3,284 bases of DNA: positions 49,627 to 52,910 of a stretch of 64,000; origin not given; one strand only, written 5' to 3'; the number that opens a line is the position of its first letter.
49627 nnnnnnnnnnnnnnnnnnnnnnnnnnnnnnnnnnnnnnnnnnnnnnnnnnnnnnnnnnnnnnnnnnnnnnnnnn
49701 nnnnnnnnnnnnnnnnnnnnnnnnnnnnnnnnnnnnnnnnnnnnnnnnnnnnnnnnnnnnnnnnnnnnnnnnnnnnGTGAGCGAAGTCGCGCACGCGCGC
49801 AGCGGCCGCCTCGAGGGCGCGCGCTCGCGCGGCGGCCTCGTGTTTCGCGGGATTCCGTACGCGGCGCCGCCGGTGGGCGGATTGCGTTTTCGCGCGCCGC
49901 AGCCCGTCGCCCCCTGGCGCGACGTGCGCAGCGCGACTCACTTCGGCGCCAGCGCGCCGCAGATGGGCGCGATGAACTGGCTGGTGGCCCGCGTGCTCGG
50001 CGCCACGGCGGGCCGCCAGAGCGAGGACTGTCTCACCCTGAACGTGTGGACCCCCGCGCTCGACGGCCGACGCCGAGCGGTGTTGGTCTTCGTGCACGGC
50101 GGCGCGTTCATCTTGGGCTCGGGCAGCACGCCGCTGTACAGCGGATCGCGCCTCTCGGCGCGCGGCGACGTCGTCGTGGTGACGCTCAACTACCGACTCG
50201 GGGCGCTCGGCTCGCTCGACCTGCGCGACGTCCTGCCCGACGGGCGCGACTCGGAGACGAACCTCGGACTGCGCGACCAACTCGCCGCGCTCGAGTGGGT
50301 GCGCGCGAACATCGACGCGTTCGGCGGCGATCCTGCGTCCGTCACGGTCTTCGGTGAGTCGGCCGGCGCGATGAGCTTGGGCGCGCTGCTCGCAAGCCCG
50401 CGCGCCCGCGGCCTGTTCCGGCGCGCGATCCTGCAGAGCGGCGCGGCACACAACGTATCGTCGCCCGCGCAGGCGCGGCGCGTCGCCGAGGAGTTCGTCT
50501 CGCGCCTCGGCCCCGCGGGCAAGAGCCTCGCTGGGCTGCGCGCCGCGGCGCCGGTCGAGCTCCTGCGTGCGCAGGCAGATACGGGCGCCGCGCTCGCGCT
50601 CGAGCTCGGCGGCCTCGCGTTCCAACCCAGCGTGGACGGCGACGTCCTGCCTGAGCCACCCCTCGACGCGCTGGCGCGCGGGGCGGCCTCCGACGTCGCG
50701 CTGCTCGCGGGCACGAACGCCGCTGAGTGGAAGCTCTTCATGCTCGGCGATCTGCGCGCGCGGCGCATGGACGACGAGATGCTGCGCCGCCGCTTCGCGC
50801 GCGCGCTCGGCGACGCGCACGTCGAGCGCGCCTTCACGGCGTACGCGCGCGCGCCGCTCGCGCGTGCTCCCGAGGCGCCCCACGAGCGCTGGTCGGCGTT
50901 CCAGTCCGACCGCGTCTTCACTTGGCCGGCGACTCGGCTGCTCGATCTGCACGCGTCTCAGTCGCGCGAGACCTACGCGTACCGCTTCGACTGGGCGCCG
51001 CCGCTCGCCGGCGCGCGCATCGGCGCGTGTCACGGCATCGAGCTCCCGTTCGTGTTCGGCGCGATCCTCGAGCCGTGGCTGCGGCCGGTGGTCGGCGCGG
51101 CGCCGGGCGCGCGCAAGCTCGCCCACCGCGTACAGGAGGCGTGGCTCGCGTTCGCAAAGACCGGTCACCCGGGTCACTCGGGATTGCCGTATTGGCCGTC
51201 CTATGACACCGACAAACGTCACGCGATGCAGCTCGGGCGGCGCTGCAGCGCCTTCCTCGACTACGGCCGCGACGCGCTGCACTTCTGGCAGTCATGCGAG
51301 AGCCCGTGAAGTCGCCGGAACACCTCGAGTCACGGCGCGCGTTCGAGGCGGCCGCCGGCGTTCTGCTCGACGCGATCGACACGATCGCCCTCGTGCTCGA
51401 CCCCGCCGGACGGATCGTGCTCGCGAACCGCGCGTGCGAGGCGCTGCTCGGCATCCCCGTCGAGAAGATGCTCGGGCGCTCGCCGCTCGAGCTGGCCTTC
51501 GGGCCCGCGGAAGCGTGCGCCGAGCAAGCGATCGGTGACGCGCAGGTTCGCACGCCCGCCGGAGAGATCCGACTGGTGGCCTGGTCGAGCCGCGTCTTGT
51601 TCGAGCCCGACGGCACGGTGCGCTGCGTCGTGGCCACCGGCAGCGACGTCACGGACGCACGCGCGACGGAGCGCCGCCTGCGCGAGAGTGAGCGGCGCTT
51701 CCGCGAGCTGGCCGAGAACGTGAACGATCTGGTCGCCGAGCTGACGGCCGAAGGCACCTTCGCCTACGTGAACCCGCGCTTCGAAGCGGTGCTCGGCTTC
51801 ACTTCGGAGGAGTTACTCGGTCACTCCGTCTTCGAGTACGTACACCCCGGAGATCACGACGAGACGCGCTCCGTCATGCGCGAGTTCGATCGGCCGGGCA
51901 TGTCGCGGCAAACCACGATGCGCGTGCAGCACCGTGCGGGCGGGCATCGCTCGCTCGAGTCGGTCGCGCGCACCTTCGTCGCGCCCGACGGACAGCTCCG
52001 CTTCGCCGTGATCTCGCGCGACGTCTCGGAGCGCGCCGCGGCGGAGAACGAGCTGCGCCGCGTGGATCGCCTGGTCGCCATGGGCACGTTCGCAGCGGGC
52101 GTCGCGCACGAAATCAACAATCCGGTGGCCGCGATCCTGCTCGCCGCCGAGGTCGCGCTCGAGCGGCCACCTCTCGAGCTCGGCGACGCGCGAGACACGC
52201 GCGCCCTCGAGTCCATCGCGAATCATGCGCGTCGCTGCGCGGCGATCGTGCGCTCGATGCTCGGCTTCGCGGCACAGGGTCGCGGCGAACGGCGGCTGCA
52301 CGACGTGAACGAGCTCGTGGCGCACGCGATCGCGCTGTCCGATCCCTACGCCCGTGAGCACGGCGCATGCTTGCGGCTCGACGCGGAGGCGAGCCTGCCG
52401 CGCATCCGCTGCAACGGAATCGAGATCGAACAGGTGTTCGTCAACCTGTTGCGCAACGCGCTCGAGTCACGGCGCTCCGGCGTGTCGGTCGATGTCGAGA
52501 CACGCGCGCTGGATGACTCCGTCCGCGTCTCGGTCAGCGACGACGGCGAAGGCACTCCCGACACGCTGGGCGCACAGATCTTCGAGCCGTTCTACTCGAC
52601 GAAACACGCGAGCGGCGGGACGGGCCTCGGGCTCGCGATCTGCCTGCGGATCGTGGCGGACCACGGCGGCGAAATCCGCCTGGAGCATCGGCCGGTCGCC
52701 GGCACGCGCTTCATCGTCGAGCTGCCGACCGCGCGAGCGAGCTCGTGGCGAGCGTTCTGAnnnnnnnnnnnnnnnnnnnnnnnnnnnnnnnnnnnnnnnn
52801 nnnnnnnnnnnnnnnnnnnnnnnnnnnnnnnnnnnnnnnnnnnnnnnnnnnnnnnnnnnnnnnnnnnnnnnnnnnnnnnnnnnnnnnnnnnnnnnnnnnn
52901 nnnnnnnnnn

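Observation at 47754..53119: Overlap-coupled chain: LLM monooxygenase, alpha/beta hydrolase, type-B carboxylesterase, double-PAS histidine kinase and REC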

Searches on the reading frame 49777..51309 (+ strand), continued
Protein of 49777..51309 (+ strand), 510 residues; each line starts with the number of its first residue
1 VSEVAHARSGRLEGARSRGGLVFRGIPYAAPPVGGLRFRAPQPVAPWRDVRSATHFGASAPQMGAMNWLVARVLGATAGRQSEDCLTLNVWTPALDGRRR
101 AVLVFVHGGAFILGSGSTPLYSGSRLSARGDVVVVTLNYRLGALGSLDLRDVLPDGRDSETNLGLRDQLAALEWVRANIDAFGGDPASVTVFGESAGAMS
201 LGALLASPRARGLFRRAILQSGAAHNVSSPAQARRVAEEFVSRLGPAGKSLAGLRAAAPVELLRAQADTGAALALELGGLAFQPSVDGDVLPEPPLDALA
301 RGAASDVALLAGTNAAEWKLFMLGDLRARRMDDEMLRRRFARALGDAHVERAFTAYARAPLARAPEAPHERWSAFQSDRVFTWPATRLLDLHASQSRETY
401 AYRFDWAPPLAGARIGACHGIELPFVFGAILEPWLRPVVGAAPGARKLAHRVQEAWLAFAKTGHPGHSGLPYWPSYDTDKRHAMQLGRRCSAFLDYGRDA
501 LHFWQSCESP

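Call 53: find_encoding_contigs(protein=P0286, flank=6000, max_places=1)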
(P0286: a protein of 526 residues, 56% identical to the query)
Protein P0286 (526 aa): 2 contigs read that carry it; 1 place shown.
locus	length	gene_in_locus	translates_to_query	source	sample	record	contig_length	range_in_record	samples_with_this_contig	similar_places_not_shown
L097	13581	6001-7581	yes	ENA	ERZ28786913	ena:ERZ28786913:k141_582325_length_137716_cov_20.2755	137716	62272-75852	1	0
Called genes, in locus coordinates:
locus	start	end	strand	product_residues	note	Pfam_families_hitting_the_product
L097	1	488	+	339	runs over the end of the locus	PF11583:AurF (weak)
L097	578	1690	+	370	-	PF04909:Amidohydro_2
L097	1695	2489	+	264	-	PF00106:adh_short, PF08659:KR, PF13561:adh_short_C2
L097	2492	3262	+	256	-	PF23441:SDR, PF00106:adh_short, PF08659:KR, PF13561:adh_short_C2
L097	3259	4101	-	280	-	PF13489:Methyltransf_23, PF03848:TehB (weak), PF05175:MTS (weak), PF13649:Methyltransf_25, PF13847:Methyltransf_31, PF08241:Methyltransf_11, PF08242:Methyltransf_12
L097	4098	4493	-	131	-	-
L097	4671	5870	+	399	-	-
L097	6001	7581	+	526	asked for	PF00135:COesterase, PF20434:BD-FAE, PF07859:Abhydrolase_3, PF00326:Peptidase_S9 (weak)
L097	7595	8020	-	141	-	-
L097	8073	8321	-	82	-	PF01197:Ribosomal_L31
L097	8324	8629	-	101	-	PF00253:Ribosomal_S14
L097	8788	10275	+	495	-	PF00004:AAA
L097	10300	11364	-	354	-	PF01636:APH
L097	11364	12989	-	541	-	PF00501:AMP-binding, PF13193:AMP-binding_C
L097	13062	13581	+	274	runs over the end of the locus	PF13622:4HBT_3, PF20789:4HBT_3C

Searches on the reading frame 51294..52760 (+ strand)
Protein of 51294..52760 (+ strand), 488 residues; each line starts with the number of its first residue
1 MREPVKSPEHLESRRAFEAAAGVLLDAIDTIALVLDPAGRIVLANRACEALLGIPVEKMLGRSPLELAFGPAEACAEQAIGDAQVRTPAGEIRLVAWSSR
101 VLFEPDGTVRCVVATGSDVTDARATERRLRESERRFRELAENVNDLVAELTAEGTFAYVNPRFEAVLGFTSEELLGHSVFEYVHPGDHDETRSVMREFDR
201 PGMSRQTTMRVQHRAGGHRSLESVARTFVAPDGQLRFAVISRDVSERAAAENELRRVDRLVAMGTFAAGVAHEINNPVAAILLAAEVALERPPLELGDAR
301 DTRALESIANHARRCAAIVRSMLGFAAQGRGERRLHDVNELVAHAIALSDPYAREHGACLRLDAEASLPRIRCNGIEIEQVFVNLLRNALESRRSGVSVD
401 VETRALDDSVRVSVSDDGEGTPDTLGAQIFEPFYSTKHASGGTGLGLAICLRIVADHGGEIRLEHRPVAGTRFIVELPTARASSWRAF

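Call 5: search_protein_families(library=pfam, proteins=[window:51294-52760:+])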
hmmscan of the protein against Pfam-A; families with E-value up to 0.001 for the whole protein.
window:51294-52760:+ (488 aa): 8 families
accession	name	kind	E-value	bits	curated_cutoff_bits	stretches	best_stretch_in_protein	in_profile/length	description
PF08448.16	PAS_4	-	2.9e-25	89.1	23.1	2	141-248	2-109/110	PAS fold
PF02518.31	HATPase_c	-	2e-24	86.6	26.4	1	376-480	4-110/111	Histidine kinase-, DNA gyrase B-, and HSP90-like ATPase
PF00989.32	PAS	-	2.3e-23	82.8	22.6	2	135-244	2-113/113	PAS fold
PF08447.18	PAS_3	-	2e-14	54.1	25.6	1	157-236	2-83/89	PAS fold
PF13426.13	PAS_9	-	2.3e-14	54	27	2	151-246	8-103/103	PAS domain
PF13188.13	PAS_8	-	4e-13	49.2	21.8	2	134-194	1-61/65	PAS domain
PF00512.31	HisKA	-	2.5e-12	47.1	26.9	1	263-326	2-61/66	His Kinase A (phospho-acceptor) domain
PF14598.12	PAS_11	-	0.00049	20.5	25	0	150-228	8-86/109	PAS domain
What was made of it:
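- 51306..52760 (+): D: cytoplasmic histidine kinase with PAS-PAS-HisKA-HATPase_c architecture. The start is GTG 51306 or ATG 51294. It is an addition specific to one subclade. Pfam (call 5).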

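Call 6: search_protein_families(library=ncbifam, proteins=[window:51294-52760:+])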
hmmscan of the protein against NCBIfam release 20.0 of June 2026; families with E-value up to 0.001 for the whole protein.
window:51294-52760:+ (488 aa): 87 families (the best 25 are shown)
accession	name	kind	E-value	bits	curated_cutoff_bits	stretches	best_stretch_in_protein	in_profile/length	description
NF008468.0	PRK11360.1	equivalog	4.9e-61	206.8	646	2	140-482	274-611/616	two-component system sensor histidine kinase AtoS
NF052574.1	HisKinEspCMyxo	equivalog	7.4e-54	183.1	1200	1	136-483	290-641/785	serine histidine kinase EspC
NF052573.1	HisKinEspAMyxo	equivalog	7.7e-45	153.2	1400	1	91-480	215-612/755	serine histidine kinase EspA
NF041777.1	sens_FixL_Rhizob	equivalog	2.2e-44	151.9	850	1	86-481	75-483/485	sensor protein FixL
NF010411.0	PRK13837.1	equivalog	6.8e-42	143.4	647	1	237-481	424-677/828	two-component system VirA-like sensor kinase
NF007688.0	PRK10364.1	equivalog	5.2e-41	140.9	479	1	239-480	216-452/460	two-component system sensor histidine kinase ZraS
NF046044.1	PnpS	equivalog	2.7e-37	128.7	400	1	122-478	43-390/390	two-component system histidine kinase PnpS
NF046026.1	HisKinCckACaul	equivalog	6.2e-35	120.4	1000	1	16-483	60-536/678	cell cycle histidine kinase CckA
NF047466.1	hybrid_RR_LvrB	exception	2.7e-34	118.9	500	1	245-479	134-376/377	hybrid histidine kinase/response regulator LvrB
NF047497.1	HK_LIC_12097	equivalog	1.9e-33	115.7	500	1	192-479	81-366/367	LIC_12097 family sensor histidine kinase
TIGR02966.1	phoR_proteo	equivalog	3.3e-32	111.8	334.2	1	131-476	3-332/333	phosphate regulon sensor histidine kinase PhoR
TIGR00229.1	sensory_box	domain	3.9e-32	111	22.9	2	130-254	1-126/126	PAS domain S-box protein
NF046020.1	HisKinCckABruc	equivalog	7.7e-32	110.1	1000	1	104-479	319-707/868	cell cycle histidine kinase CckA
NF041880.1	EPS_EpsF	equivalog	2.1e-30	105.7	900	1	124-473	132-487/492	response regulator EpsF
NF047874.1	MASE3_PAS_HK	subfamily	9.1e-29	100.7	560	2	351-480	493-626/655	MASE3 domain-containing sensor histidine kinase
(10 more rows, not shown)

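Call 34: find_homologous_proteins(query=window:51306-52757:+)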
Query window:51306-52757:+ (484 aa): 6133 proteins with E <= 0.001 among 8000 candidates; the best 120 are listed.
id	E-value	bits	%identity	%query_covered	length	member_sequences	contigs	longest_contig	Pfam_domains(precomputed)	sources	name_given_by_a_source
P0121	0.0e+0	1043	99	100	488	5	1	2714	PF08447.19,PF13426.14,PF13188.14,PF08448.17,PF02518.32,PF00512.32,PF00989.32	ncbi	-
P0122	8.2e-235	798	78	100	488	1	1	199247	PF08447.19,PF13426.14,PF13188.14,PF08448.17,PF02518.32,PF00512.32,PF00989.32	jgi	jgi:two-component system sporulation sensor kinase A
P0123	1.5e-231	788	77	99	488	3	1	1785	PF08447.19,PF13426.14,PF13188.14,PF08448.17,PF02518.32,PF00512.32,PF00989.32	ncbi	-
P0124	2.5e-230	784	76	99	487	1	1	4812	PF08447.19,PF13426.14,PF13188.14,PF08448.17,PF02518.32,PF00512.32,PF00989.32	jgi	jgi:PAS domain S-box-containing protein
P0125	1.2e-228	778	76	100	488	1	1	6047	PF08447.19,PF13426.14,PF13188.14,PF08448.17,PF02518.32,PF00512.32,PF00989.32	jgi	jgi:two-component system sporulation sensor kinase A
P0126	1.9e-224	764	76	98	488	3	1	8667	PF08447.19,PF13426.14,PF13188.14,PF08448.17,PF02518.32,PF00512.32,PF00989.32,PF14598.13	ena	-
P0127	3.6e-224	763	74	100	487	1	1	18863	PF08447.19,PF13426.14,PF13188.14,PF08448.17,PF02518.32,PF00512.32,PF00989.32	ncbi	ncbi:MAG: PAS domain S-box protein [Myxococcota bacterium]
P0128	3.4e-223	760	77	97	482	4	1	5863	PF08447.19,PF13426.14,PF13188.14,PF08448.17,PF02518.32,PF00512.32,PF00989.32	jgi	-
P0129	1.7e-219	748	74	98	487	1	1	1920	PF08447.19,PF13426.14,PF13188.14,PF08448.17,PF02518.32,PF00512.32,PF00989.32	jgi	jgi:PAS domain S-box-containing protein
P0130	1.7e-206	705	70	99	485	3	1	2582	PF08447.19,PF13426.14,PF13188.14,PF08448.17,PF02518.32,PF00512.32,PF00989.32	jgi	jgi:PAS domain S-box-containing protein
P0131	2.0e-206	705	70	98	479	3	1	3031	PF08447.19,PF13426.14,PF13188.14,PF08448.17,PF02518.32,PF00512.32,PF00989.32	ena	-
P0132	1.1e-205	702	69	98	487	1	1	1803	PF08447.19,PF13426.14,PF13188.14,PF08448.17,PF02518.32,PF00512.32,PF00989.32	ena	-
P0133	1.8e-205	702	71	96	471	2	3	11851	PF08447.19,PF13426.14,PF13188.14,PF08448.17,PF02518.32,PF00512.32,PF00989.32,PF14598.13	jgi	jgi:PAS domain S-box-containing protein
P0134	4.2e-203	694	69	98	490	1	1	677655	PF08447.19,PF13426.14,PF13188.14,PF08448.17,PF02518.32,PF00512.32,PF00989.32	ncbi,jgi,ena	-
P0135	1.4e-199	682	68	98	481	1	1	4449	PF08447.19,PF13426.14,PF13188.14,PF08448.17,PF02518.32,PF00512.32,PF00989.32,PF14598.13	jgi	jgi:PAS domain S-box-containing protein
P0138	3.3e-192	658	67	99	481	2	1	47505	PF08447.19,PF13426.14,PF13188.14,PF08448.17,PF02518.32,PF00512.32,PF00989.32,PF14598.13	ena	-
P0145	1.8e-159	550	59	96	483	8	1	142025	PF08447.19,PF13426.14,PF13188.14,PF12860.14,PF08448.17,PF02518.32,PF00512.32,PF00989.32,PF13589.13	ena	-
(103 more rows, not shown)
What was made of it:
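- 51306..52760 (+): The orthologue group spans 53-99% identity and then drops to 46% or less (call 34).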

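Call 35: find_encoding_contigs(protein=P0145, flank=8000, max_places=1)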
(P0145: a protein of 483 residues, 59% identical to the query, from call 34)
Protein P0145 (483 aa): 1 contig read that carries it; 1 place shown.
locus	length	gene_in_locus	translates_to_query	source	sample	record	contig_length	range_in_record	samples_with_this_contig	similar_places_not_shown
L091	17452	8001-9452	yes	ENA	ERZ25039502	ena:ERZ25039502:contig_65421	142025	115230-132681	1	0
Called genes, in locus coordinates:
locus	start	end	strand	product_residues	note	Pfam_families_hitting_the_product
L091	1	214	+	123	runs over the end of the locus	PF00903:Glyoxalase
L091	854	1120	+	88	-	-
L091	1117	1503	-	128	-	PF13091:PLDc_2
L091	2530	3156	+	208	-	PF00484:Pro_CA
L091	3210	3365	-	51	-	-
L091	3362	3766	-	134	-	-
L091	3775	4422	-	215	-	-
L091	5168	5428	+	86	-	-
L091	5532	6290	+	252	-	-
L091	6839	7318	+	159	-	PF00135:COesterase, PF07859:Abhydrolase_3 (weak)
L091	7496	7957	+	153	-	PF00135:COesterase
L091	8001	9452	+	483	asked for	PF00989:PAS (weak), PF08448:PAS_4 (weak), PF00989:PAS, PF13188:PAS_8 (weak), PF08448:PAS_4, PF08447:PAS_3, PF00512:HisKA, PF02518:HATPase_c, +3 more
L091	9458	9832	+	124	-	PF00072:Response_reg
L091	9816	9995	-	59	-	PF00343:Phosphorylase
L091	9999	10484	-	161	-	PF00343:Phosphorylase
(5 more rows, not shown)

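Call 36: find_encoding_contigs(protein=P0134, flank=8000, max_places=1)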
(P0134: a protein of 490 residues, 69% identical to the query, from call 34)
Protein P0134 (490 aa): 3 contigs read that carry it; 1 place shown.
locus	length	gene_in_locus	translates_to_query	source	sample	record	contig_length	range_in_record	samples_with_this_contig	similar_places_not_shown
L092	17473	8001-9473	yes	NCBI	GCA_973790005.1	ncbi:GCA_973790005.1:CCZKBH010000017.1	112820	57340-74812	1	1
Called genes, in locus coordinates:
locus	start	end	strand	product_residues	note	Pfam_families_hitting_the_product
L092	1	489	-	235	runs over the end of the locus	PF00072:Response_reg, PF00486:Trans_reg_C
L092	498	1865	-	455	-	PF01734:Patatin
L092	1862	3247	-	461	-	PF13091:PLDc_2, PF00614:PLDc (weak)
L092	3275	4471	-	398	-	PF13519:VWA_2, PF00092:VWA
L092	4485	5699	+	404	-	PF00296:Bac_luciferase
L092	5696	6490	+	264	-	PF00561:Abhydrolase_1, PF00975:Thioesterase (weak), PF12146:Hydrolase_4, PF12697:Abhydrolase_6, PF00561:Abhydrolase_1 (weak)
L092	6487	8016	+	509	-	PF00135:COesterase, PF20434:BD-FAE (faint), PF07859:Abhydrolase_3 (faint)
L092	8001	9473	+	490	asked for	PF00989:PAS (weak), PF08448:PAS_4 (weak), PF00989:PAS, PF08448:PAS_4, PF13426:PAS_9, PF08447:PAS_3, PF00512:HisKA, PF02518:HATPase_c, +1 more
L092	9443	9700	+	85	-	PF00072:Response_reg (weak)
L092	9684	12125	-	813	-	PF00343:Phosphorylase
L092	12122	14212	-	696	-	PF02446:Glyco_hydro_77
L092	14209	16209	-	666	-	PF02922:CBM_48, PF00128:Alpha-amylase (faint)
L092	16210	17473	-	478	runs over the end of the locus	PF08323:Glyco_transf_5, PF20706:GT4-conflict (faint), PF13439:Glyco_transf_4 (weak), PF13579:Glyco_trans_4_4 (weak), PF00534:Glycos_transf_1, PF13692:Glyco_trans_1_4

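Call 37: find_encoding_contigs(protein=P0138, flank=8000, max_places=1)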
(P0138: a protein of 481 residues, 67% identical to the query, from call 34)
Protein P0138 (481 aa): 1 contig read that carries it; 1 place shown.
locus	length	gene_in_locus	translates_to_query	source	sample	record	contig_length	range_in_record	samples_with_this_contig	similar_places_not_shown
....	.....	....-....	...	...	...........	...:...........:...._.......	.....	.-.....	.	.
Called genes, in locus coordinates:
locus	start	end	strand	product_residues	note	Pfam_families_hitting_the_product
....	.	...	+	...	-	?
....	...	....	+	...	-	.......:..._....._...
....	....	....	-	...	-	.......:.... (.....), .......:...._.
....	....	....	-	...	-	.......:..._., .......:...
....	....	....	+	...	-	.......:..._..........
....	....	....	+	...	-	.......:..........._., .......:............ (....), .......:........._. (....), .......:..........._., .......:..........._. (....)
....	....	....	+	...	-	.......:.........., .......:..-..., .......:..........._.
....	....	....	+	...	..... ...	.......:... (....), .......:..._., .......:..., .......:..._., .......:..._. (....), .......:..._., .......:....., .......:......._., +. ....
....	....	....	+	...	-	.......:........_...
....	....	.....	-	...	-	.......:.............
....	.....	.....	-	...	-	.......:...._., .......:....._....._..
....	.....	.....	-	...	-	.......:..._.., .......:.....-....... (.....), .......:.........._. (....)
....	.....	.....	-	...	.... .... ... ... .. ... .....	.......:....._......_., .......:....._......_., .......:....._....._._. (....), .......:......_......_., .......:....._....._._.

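Call 38: find_encoding_contigs(protein=P0122, flank=8000, max_places=1)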
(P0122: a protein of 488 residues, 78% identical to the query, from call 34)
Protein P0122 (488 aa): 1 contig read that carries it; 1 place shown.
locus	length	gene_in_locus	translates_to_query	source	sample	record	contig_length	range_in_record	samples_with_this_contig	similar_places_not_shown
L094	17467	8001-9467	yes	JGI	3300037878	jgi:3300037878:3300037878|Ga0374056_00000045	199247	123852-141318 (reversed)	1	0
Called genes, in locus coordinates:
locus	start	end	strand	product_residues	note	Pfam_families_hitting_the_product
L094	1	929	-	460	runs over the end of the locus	PF00614:PLDc (faint), PF13091:PLDc_2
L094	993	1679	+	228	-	PF00484:Pro_CA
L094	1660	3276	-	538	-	-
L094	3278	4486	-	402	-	PF13519:VWA_2, PF00092:VWA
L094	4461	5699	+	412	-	PF00296:Bac_luciferase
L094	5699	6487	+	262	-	PF00561:Abhydrolase_1, PF00975:Thioesterase (weak), PF12146:Hydrolase_4 (faint), PF12697:Abhydrolase_6, PF00561:Abhydrolase_1 (weak)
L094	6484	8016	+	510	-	PF00135:COesterase, PF20434:BD-FAE (weak), PF07859:Abhydrolase_3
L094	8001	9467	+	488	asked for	PF00989:PAS (weak), PF08448:PAS_4, PF00989:PAS, PF13188:PAS_8 (weak), PF08448:PAS_4, PF08447:PAS_3, PF00512:HisKA, PF02518:HATPase_c, +1 more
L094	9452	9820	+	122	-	PF00072:Response_reg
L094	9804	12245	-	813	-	PF00343:Phosphorylase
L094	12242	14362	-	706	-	PF21226:MalQ_N, PF02446:Glyco_hydro_77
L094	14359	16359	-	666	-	PF02922:CBM_48, PF00128:Alpha-amylase (faint), PF21331:Isoamylase_C (weak)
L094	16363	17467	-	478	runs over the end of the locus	PF08323:Glyco_transf_5, PF13439:Glyco_transf_4 (faint), PF13579:Glyco_trans_4_4 (faint), PF00534:Glycos_transf_1, PF13692:Glyco_trans_1_4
